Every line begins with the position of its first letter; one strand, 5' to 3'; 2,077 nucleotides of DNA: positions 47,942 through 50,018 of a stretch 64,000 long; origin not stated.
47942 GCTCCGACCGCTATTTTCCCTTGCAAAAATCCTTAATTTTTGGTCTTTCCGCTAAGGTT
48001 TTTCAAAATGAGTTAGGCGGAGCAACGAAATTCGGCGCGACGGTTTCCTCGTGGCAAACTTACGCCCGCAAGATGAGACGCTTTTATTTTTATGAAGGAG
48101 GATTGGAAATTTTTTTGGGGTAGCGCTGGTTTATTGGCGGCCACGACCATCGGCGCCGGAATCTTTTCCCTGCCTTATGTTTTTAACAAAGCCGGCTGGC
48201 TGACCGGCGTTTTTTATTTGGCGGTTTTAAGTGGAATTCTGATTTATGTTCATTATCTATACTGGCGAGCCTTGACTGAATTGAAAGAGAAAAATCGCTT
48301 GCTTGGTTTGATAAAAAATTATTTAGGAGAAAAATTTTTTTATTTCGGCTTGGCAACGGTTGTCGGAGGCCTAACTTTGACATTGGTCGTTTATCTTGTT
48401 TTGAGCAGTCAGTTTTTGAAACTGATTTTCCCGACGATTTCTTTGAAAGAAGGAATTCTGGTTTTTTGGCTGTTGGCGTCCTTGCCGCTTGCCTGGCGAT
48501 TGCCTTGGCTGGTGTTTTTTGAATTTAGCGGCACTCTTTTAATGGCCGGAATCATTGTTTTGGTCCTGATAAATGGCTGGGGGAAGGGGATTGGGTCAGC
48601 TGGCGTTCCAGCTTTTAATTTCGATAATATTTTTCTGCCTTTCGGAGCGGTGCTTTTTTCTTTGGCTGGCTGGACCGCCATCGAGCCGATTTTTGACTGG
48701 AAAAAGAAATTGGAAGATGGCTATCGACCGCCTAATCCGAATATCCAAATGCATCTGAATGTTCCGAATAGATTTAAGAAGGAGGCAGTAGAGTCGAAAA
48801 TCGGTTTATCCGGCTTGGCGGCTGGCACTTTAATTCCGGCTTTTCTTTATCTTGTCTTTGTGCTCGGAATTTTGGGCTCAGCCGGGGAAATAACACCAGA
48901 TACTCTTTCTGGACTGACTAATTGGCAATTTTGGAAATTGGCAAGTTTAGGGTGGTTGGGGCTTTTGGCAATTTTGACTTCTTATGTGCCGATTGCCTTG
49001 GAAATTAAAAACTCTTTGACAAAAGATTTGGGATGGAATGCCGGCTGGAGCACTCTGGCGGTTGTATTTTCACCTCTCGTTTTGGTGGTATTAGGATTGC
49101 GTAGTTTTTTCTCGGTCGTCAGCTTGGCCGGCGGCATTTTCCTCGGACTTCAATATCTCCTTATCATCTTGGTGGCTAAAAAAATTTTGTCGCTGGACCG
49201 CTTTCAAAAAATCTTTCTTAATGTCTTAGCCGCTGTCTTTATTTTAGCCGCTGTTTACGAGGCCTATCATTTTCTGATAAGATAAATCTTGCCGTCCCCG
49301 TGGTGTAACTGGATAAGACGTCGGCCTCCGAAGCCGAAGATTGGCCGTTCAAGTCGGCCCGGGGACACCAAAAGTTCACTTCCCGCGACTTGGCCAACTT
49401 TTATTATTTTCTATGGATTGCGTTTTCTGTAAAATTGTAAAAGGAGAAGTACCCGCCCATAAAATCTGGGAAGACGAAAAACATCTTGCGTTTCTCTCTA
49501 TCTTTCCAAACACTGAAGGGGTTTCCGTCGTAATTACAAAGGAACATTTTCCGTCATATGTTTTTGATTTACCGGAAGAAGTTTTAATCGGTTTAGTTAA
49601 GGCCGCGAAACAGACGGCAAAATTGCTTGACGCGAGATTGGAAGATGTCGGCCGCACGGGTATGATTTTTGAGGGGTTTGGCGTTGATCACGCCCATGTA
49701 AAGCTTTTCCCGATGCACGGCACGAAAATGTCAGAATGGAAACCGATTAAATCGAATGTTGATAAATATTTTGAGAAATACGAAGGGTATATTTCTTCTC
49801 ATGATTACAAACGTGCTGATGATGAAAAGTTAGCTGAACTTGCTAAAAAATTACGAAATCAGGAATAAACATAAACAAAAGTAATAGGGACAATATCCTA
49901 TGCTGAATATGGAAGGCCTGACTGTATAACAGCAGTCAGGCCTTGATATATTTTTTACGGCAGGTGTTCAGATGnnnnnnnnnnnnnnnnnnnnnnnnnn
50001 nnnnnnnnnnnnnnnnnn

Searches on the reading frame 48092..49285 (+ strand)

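Call 64: search_protein_families(library=pfam, proteins=[window:48092-49285:+], max_evalue=0.00001)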
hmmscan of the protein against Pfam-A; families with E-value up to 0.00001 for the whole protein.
window:48092-49285:+ (397 aa): 2 families
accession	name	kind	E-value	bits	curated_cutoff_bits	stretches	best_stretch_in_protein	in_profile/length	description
PF01490.24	Aa_trans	-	3.1e-10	39.7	25.6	1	9-202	6-217/410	Transmembrane amino acid transporter protein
PF03222.19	Trp_Tyr_perm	-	1.6e-06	27.9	22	1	8-125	5-127/393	Tryptophan/tyrosine permease family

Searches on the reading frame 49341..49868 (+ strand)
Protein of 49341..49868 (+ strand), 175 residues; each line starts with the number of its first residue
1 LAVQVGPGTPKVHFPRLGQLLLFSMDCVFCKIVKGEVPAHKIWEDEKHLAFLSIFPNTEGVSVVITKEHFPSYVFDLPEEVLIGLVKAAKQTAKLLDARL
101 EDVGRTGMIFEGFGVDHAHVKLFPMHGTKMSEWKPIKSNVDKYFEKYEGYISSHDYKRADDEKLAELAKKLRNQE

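Call 64: search_protein_families(library=pfam, proteins=[window:49341-49868:+], max_evalue=0.00001)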
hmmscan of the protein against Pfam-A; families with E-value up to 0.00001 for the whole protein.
window:49341-49868:+ (175 aa): 1 family
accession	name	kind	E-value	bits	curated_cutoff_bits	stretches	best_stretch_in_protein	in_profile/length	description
PF01230.28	HIT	-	5.1e-07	30.7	21.5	1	35-120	2-90/98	HIT domain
